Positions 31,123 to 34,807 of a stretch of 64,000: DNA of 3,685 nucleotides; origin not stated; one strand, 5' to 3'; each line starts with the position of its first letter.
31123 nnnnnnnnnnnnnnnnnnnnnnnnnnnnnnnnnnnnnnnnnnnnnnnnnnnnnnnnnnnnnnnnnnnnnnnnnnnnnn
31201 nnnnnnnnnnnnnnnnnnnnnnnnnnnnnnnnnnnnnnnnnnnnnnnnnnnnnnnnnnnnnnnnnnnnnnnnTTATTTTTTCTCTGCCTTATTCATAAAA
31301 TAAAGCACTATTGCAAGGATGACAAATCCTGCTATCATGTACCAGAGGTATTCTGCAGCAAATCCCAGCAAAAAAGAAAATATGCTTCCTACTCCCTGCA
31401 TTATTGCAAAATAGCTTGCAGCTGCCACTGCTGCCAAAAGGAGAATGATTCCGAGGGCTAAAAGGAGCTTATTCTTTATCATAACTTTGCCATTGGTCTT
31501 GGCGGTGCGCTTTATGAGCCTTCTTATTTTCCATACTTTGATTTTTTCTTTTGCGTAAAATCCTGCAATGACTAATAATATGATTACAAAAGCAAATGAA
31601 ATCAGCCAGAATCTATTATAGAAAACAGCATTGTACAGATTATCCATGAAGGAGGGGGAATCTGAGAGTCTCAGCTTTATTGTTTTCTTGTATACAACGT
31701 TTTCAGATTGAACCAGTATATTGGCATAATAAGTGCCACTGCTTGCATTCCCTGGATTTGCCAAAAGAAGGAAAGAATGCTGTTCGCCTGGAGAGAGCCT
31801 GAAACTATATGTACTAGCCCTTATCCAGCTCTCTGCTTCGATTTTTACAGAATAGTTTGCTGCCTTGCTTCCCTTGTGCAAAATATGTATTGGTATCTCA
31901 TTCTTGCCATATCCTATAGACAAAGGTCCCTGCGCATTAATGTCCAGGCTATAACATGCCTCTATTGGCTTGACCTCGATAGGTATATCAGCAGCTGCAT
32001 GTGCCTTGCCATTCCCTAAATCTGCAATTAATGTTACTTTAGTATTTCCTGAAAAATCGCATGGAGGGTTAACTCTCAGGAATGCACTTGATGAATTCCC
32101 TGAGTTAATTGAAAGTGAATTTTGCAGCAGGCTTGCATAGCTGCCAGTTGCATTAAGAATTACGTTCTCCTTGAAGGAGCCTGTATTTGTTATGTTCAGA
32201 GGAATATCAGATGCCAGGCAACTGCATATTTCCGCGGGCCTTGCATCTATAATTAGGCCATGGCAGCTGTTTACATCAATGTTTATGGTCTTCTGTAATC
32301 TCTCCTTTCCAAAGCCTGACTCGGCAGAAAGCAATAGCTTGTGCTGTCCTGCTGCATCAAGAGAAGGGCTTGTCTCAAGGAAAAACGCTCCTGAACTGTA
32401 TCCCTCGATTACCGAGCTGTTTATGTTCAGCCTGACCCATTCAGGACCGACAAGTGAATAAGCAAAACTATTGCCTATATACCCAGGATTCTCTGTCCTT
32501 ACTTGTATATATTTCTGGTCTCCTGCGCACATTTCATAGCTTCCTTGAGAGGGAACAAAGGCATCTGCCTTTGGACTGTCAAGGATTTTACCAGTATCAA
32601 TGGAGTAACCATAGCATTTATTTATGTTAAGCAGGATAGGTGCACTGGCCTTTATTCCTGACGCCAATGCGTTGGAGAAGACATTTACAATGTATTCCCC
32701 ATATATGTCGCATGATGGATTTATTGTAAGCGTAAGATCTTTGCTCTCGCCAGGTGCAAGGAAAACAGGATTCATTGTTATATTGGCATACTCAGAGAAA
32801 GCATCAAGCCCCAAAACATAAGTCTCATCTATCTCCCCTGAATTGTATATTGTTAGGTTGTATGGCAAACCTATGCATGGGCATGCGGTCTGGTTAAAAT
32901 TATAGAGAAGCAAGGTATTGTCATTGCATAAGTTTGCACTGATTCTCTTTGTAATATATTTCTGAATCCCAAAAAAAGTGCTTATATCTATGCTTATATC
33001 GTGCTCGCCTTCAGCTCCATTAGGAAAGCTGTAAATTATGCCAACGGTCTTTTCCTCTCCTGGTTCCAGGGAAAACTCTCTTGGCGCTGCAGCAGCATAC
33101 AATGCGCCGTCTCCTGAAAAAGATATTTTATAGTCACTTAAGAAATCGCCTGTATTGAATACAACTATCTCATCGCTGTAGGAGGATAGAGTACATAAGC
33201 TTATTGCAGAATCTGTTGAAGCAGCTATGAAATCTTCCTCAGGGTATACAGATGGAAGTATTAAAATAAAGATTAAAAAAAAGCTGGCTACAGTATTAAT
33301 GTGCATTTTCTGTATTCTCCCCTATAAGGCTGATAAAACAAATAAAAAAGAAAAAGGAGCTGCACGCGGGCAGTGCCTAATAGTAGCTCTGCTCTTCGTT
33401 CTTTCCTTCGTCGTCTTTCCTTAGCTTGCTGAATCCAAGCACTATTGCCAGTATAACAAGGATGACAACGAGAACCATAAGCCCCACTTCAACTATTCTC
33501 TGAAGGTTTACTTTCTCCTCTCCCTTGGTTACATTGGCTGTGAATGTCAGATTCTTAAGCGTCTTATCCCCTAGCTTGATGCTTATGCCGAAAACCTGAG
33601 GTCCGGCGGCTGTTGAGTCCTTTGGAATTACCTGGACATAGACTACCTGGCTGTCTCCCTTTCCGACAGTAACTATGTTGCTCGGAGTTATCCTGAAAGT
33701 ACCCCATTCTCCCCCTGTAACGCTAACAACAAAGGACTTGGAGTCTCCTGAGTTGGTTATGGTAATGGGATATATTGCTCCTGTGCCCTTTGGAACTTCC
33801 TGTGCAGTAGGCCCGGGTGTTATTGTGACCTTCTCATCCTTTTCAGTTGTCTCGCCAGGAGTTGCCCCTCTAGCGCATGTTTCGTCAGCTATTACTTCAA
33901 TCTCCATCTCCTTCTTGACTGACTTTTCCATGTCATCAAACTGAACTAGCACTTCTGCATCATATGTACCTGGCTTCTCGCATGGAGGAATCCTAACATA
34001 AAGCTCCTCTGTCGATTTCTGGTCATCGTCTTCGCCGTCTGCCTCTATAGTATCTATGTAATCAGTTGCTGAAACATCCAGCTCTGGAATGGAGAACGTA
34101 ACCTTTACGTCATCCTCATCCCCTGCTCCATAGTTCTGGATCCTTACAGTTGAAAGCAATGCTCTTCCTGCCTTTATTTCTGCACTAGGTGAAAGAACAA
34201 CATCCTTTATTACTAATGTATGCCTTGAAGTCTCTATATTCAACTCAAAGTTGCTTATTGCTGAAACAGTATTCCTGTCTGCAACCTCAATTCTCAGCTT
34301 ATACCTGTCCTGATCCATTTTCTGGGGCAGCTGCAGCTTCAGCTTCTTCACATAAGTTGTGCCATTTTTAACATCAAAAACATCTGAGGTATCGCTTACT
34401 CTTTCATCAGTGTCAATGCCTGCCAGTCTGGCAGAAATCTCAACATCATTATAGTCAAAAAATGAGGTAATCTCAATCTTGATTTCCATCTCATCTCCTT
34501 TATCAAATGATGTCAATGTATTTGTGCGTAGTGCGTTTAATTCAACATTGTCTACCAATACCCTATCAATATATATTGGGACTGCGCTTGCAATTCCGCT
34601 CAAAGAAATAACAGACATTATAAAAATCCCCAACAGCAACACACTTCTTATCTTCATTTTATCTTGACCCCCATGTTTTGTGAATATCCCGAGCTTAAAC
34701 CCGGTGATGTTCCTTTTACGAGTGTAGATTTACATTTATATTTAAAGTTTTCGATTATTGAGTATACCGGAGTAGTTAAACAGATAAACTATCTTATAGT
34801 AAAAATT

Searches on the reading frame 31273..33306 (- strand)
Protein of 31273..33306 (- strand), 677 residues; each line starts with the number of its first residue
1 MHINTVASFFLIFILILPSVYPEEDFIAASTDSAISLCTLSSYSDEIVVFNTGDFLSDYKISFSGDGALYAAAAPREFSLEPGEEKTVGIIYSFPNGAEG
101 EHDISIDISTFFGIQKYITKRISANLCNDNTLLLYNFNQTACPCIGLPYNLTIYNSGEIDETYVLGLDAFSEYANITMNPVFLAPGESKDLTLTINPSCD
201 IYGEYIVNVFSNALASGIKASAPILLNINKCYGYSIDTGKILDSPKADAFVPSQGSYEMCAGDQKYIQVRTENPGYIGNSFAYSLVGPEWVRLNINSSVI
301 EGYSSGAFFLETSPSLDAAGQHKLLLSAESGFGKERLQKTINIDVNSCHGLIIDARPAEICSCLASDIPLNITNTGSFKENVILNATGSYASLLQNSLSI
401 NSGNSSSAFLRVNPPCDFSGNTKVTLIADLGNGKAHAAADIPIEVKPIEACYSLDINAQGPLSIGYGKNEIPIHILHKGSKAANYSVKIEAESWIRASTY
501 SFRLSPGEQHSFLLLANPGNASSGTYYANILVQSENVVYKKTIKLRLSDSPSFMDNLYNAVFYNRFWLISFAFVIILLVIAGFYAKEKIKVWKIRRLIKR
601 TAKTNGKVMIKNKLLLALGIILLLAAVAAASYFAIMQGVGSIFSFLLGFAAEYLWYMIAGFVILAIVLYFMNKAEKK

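Call 13: search_protein_families(library=ncbifam, proteins=[window:31273-33306:-], max_evalue=1e-10)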
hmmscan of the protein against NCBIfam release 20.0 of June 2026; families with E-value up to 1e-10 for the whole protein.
window:31273-33306:- (677 aa): 1 family
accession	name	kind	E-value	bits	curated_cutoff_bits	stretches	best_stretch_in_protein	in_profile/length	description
NF033506.0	PACE-CTERM-PROT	exception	1.8e-12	46.8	110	0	151-209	505-566/627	putative S-layer protein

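Call 65: search_protein_families(library=pfam, proteins=[window:31273-33306:-], max_evalue=0.001)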
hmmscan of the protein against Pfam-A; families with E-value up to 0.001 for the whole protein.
window:31273-33306:- (677 aa): 1 family
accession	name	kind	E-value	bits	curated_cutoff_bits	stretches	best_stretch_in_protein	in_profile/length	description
PF11614.14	FixG_C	-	0.00029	21.4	25.6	0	51-109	41-102/119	IG-like fold at C-terminal of FixG, putative oxidoreductase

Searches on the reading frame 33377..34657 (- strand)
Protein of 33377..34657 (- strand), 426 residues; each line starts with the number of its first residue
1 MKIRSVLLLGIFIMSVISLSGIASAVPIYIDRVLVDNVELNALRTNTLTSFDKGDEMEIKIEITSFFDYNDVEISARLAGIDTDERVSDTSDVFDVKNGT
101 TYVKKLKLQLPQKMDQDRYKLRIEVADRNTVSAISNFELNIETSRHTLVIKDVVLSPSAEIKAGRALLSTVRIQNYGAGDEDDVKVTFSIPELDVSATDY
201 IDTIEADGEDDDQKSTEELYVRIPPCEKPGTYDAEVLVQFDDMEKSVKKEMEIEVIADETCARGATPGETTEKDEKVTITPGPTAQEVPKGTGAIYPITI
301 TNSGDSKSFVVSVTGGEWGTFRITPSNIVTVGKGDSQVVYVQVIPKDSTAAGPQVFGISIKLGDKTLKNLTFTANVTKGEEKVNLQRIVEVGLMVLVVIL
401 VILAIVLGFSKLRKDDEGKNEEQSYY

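Call 13: search_protein_families(library=ncbifam, proteins=[window:33377-34657:-], max_evalue=1e-10)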
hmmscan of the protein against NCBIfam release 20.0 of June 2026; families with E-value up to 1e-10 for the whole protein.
window:33377-34657:- (426 aa): 1 family
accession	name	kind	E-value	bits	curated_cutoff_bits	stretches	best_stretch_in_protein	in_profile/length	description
NF033506.0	PACE-CTERM-PROT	exception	1.3e-21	77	110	1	52-406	260-619/627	putative S-layer protein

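Call 65: search_protein_families(library=pfam, proteins=[window:33377-34657:-], max_evalue=0.001)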
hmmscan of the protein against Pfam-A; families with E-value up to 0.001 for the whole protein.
window:33377-34657:- (426 aa): 0 families
